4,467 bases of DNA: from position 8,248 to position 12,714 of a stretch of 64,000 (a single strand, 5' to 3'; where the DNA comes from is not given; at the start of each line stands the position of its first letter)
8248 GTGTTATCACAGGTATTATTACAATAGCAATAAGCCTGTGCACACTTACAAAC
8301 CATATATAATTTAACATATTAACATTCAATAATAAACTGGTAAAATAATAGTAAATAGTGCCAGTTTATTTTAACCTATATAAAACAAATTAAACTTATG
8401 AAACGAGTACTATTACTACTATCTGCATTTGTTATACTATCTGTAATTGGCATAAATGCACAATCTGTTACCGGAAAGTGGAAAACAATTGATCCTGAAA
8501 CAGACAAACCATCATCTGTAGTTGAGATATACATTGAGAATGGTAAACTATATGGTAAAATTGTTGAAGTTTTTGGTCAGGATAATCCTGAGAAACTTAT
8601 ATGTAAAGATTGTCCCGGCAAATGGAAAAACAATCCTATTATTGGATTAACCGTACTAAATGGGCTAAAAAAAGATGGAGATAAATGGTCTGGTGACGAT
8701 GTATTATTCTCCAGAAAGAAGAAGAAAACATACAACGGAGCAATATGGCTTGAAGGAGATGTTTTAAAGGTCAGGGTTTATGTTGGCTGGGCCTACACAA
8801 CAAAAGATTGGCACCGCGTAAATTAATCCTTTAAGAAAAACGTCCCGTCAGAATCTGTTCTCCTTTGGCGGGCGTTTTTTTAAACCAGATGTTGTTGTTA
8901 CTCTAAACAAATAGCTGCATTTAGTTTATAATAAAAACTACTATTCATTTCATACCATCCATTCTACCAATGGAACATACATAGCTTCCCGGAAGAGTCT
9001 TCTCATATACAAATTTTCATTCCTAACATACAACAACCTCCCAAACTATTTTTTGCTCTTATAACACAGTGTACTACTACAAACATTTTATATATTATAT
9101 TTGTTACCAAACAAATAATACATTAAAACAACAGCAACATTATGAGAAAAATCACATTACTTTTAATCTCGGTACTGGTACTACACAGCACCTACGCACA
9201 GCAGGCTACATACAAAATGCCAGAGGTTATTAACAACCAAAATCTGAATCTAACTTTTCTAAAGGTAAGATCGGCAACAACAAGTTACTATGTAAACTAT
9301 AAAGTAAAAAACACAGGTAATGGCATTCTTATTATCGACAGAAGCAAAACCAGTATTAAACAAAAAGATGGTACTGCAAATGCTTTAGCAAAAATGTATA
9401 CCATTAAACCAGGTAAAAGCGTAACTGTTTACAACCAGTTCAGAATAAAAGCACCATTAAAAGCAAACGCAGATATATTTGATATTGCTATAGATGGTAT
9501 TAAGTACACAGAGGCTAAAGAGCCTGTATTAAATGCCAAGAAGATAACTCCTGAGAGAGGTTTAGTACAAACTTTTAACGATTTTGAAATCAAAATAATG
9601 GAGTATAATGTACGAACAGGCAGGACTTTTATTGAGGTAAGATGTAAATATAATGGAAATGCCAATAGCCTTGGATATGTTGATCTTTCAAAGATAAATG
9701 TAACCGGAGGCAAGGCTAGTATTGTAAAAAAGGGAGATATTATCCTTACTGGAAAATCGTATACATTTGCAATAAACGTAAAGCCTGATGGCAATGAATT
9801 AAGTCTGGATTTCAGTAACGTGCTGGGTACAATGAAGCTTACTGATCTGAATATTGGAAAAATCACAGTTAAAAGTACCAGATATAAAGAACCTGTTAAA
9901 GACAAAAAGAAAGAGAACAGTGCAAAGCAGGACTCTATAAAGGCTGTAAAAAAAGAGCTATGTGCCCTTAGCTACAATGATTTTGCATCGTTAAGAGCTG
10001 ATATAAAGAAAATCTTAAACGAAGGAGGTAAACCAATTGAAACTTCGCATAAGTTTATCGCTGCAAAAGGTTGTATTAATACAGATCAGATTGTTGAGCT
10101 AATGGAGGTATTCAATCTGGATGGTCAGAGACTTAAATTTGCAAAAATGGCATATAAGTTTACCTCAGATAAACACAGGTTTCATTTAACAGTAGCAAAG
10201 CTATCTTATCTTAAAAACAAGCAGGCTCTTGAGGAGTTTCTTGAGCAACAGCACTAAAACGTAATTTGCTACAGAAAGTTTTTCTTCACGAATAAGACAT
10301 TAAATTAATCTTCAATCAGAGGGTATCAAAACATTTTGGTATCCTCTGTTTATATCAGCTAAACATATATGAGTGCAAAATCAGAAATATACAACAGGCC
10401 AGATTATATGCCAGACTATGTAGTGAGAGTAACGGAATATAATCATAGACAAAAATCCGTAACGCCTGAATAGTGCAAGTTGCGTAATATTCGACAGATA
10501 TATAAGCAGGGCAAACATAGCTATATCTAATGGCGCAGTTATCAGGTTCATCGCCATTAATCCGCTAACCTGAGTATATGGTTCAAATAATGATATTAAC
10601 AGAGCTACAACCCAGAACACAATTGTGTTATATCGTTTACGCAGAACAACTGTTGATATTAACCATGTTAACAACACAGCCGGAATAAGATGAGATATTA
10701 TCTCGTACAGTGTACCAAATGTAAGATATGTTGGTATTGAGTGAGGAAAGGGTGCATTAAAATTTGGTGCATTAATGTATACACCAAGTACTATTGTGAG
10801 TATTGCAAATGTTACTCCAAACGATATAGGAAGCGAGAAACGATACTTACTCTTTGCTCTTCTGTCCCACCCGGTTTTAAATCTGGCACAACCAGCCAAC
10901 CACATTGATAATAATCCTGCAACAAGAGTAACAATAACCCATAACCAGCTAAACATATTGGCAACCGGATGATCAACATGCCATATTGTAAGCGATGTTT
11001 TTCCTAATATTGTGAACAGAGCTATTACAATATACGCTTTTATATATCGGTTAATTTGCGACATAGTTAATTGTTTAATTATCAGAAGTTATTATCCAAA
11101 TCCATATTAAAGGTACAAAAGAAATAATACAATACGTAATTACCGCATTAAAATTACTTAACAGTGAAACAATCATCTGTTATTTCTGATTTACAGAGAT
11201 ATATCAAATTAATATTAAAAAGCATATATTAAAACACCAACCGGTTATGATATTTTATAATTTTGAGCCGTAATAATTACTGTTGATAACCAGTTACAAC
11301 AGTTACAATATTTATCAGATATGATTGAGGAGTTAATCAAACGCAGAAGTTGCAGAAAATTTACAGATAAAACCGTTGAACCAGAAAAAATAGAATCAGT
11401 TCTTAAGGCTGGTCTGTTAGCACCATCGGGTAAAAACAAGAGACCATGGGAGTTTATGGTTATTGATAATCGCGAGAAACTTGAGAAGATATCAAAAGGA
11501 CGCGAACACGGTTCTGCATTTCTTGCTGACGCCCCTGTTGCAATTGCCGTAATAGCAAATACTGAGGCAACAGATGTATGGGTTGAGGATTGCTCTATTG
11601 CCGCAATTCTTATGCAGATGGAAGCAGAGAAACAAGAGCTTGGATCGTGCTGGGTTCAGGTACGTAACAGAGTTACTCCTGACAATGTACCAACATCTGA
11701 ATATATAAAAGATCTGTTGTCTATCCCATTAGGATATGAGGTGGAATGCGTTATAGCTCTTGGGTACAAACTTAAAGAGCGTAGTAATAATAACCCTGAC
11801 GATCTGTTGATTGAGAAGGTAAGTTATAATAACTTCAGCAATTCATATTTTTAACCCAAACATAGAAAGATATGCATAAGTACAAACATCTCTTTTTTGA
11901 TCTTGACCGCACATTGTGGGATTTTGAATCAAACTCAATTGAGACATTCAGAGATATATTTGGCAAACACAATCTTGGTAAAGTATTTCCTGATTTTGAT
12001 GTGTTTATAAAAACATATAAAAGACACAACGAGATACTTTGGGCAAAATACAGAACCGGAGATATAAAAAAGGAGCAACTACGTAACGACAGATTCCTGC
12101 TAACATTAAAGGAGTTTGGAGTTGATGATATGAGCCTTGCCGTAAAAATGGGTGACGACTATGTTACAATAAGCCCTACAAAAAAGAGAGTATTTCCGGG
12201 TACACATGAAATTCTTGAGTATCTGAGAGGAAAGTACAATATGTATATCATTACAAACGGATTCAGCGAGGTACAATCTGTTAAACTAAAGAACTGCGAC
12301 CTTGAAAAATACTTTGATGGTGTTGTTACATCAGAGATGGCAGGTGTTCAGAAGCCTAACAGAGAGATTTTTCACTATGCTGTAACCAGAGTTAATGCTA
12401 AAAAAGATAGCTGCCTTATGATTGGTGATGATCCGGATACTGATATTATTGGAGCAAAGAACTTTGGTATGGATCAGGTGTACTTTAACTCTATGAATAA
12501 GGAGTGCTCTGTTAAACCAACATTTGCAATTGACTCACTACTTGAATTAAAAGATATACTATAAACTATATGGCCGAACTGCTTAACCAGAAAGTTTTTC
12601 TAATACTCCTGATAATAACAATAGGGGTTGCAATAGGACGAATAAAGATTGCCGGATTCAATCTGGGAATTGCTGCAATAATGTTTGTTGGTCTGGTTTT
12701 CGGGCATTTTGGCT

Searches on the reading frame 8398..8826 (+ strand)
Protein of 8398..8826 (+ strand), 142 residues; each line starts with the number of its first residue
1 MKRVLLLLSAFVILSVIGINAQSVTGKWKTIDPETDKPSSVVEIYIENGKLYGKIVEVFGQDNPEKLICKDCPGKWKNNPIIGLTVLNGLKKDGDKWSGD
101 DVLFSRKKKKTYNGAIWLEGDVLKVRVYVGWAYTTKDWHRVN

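Call 48: search_protein_families(library=pfam, proteins=[window:8398-8826:+], max_evalue=0.001)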
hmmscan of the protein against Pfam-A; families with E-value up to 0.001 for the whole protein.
window:8398-8826:+ (142 aa): 1 family
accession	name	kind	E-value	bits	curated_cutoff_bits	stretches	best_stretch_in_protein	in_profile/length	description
PF09917.15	DUF2147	-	2.2e-19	70.6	27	1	26-140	1-112/112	Uncharacterized protein conserved in bacteria (DUF2147)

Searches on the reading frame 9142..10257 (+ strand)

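Call 48: search_protein_families(library=pfam, proteins=[window:9142-10257:+], max_evalue=0.001)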
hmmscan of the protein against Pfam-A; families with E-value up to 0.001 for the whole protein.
window:9142-10257:+ (371 aa): 1 family
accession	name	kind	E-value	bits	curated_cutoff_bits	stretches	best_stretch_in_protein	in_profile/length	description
PF14771.11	DUF4476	-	4.1e-09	37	22.5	1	307-367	31-91/91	Domain of unknown function (DUF4476)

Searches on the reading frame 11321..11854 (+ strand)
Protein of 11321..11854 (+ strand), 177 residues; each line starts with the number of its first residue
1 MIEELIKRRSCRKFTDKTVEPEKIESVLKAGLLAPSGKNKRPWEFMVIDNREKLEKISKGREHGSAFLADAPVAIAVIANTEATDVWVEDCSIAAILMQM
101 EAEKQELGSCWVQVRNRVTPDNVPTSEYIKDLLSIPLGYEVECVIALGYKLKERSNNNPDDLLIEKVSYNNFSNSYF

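Call 48: search_protein_families(library=pfam, proteins=[window:11321-11854:+], max_evalue=0.001)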
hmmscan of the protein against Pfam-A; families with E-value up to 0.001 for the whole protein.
window:11321-11854:+ (177 aa): 2 families
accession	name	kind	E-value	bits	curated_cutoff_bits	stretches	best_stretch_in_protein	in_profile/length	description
PF00881.29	Nitroreductase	-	4e-26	92.6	23.5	2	7-58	3-54/167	Nitroreductase family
PF14512.11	TM1586_NiRdase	-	1.1e-09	38.7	27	1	7-54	141-191/215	Putative TM nitroreductase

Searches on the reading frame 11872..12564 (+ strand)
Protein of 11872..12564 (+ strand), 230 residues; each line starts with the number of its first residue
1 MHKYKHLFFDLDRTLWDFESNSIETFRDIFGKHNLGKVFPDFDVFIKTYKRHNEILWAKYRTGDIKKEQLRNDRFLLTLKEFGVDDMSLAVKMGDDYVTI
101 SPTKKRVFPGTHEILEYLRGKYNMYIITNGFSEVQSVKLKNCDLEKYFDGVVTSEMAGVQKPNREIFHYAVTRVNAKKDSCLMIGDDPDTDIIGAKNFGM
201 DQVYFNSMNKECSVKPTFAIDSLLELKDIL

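Call 48: search_protein_families(library=pfam, proteins=[window:11872-12564:+], max_evalue=0.001)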
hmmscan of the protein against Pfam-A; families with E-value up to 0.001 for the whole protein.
window:11872-12564:+ (230 aa): 4 families
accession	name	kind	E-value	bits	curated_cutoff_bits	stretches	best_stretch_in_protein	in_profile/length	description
PF00702.32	Hydrolase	-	7.3e-25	88.9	26.4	1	4-199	1-191/191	haloacid dehalogenase-like hydrolase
PF13419.12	HAD_2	-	1.1e-24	88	23.8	1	8-203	2-176/178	Haloacid dehalogenase-like hydrolase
PF13242.12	Hydrolase_like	-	6.5e-13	48.8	22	1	160-205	3-48/75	HAD-hyrolase-like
PF03031.24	NIF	-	0.00013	22.1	21.8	0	101-188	35-118/160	NLI interacting factor-like phosphatase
